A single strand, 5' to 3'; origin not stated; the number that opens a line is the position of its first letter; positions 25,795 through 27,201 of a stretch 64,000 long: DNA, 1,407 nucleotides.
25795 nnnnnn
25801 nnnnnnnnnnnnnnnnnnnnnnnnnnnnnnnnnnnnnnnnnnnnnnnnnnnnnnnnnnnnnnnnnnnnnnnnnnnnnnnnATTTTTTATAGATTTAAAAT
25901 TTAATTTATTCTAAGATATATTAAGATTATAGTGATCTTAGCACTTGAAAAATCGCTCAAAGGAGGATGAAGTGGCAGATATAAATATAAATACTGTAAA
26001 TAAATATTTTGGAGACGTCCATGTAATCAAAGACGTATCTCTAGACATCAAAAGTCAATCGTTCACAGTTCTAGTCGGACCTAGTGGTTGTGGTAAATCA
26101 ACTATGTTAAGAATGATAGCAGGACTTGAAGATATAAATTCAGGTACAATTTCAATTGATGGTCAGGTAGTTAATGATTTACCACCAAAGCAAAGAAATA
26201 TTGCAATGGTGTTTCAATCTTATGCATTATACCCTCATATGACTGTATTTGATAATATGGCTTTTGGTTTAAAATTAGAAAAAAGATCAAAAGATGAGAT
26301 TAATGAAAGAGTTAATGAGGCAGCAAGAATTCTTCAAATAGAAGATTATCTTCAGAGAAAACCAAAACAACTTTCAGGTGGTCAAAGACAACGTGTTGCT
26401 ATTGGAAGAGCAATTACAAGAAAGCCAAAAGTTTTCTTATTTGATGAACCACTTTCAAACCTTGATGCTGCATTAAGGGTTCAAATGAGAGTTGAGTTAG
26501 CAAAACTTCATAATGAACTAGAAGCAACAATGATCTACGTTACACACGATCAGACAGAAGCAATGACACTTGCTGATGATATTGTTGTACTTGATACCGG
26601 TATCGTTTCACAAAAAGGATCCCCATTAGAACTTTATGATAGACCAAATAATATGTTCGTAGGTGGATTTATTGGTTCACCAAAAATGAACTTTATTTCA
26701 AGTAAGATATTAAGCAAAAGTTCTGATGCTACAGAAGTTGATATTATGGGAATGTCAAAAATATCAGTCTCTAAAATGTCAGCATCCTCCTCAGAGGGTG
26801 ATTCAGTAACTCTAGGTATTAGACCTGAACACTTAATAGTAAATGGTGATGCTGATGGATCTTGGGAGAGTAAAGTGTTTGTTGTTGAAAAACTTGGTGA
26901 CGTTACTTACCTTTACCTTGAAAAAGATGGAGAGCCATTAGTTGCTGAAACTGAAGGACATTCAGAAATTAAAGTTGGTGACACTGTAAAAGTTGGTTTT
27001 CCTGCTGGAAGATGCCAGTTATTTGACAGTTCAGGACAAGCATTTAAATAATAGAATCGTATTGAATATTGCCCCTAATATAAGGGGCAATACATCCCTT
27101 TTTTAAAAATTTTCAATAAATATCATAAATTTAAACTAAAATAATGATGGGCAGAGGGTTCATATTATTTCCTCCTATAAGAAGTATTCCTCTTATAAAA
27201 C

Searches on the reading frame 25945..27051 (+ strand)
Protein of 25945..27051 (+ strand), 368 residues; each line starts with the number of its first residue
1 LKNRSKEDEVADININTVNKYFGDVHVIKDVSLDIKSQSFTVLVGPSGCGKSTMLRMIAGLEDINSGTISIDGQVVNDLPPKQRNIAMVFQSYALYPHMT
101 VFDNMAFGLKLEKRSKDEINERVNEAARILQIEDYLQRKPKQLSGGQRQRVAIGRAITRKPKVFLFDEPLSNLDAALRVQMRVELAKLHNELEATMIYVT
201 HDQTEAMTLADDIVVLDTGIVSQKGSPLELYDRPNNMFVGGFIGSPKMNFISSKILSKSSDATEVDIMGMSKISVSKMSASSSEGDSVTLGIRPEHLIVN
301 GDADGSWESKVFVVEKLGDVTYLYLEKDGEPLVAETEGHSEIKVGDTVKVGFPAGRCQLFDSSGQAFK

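Call 7: search_protein_families(library=pfam, proteins=[window:25945-27051:+])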
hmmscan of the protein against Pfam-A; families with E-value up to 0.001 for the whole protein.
window:25945-27051:+ (368 aa): 9 families
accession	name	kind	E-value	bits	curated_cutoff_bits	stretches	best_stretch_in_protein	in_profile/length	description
PF00005.33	ABC_tran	-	1.1e-35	123.7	25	1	29-170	2-136/137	ABC transporter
PF08402.16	TOBE_2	-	5.9e-10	39.6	21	1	290-360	1-76/76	TOBE domain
PF17912.7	OB_MalK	-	1.4e-08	35.9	27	1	244-297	1-53/53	MalK OB fold domain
PF02463.25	SMC_N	-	3.2e-06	27.2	40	1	37-212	23-207/220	RecF/RecN/SMC N terminal domain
PF13304.12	AAA_21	-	2.3e-05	25.1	27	0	40-67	1-38/304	AAA domain, putative AbiEii toxin, Type IV TA system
PF03193.22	RsgA_GTPase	-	3.8e-05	24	30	1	11-71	80-139/174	RsgA GTPase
PF13401.12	AAA_22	-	7.4e-05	23.5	27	1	37-82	4-33/130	AAA domain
PF20703.3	nSTAND1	-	8.8e-05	22.7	27.1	1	19-62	14-55/379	Novel STAND NTPase 1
PF13175.12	AAA_15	-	0.00095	19.3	32.1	0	28-112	14-92/374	AAA ATPase domain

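Call 22: search_protein_families(library=ncbifam, proteins=[window:25945-27051:+], max_evalue=0.00001)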
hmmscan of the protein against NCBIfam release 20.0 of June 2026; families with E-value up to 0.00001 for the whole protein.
window:25945-27051:+ (368 aa): 186 families (the best 25 are shown)
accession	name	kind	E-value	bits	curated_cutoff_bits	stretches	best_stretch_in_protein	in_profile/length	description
NF008233.0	PRK11000.1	equivalog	1.7e-146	487.8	568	1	11-367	2-360/369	maltose/maltodextrin ABC transporter ATP-binding protein MalK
NF008653.0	PRK11650.1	subfamily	1.6e-139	464.9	432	1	11-365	2-352/357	sn-glycerol-3-phosphate ABC transporter ATP-binding protein UgpC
NF006987.0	PRK09452.1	equivalog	2.5e-103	345.7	482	1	7-301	12-303/378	spermidine/putrescine ABC transporter ATP-binding protein PotA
TIGR03265.1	PhnT2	equivalog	2.4e-96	323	457.7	1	12-360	4-352/353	putative 2-aminoethylphosphonate ABC transporter ATP-binding protein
TIGR01187.1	potA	subfamily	2.3e-92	309.6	355.6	1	43-322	1-275/325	polyamine ABC transporter ATP-binding protein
NF040933.2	ABC_arch_GlcV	equivalog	1.8e-91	306.7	450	1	12-304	2-293/357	glucose ABC transporter ATP-binding protein GlcV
NF043075.1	MMSYN1_0197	equivalog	7.2e-90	301.4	550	1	13-315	3-296/341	spermidine/putrescine ABC transporter ATP-binding protein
NF008513.0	PRK11432.1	equivalog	1.7e-87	293.6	496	1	13-325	7-311/351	ferric ABC transporter ATP-binding protein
TIGR03258.1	PhnT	equivalog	1.2e-86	291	499.15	1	11-348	7-345/359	2-aminoethylphosphonate ABC transport system ATP-binding subunit PhnT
TIGR00968.1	3a0106s01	subfamily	2.3e-84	282.6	342.75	1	13-245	1-233/237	sulfate ABC transporter ATP-binding protein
NF040840.2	tungstate_WtpC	equivalog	9.4e-81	271.8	440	1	13-334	2-317/347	tungstate ABC transporter ATP-binding protein WtpC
NF008621.0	PRK11607.1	equivalog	3.9e-80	269.5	613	1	13-319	20-328/377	putrescine ABC transporter ATP-binding subunit PotG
NF008105.0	PRK10851.1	equivalog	3.7e-75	252.9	502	1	12-255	2-247/362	sulfate/thiosulfate ABC transporter ATP-binding protein CysA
TIGR01186.1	proV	subfamily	9.9e-66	222.3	326.6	1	23-267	4-255/363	betaine/proline/choline family ABC transporter ATP-binding protein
TIGR02142.1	modC_ABC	equivalog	6e-56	190.2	285.05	1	29-235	14-224/353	molybdenum ABC transporter ATP-binding protein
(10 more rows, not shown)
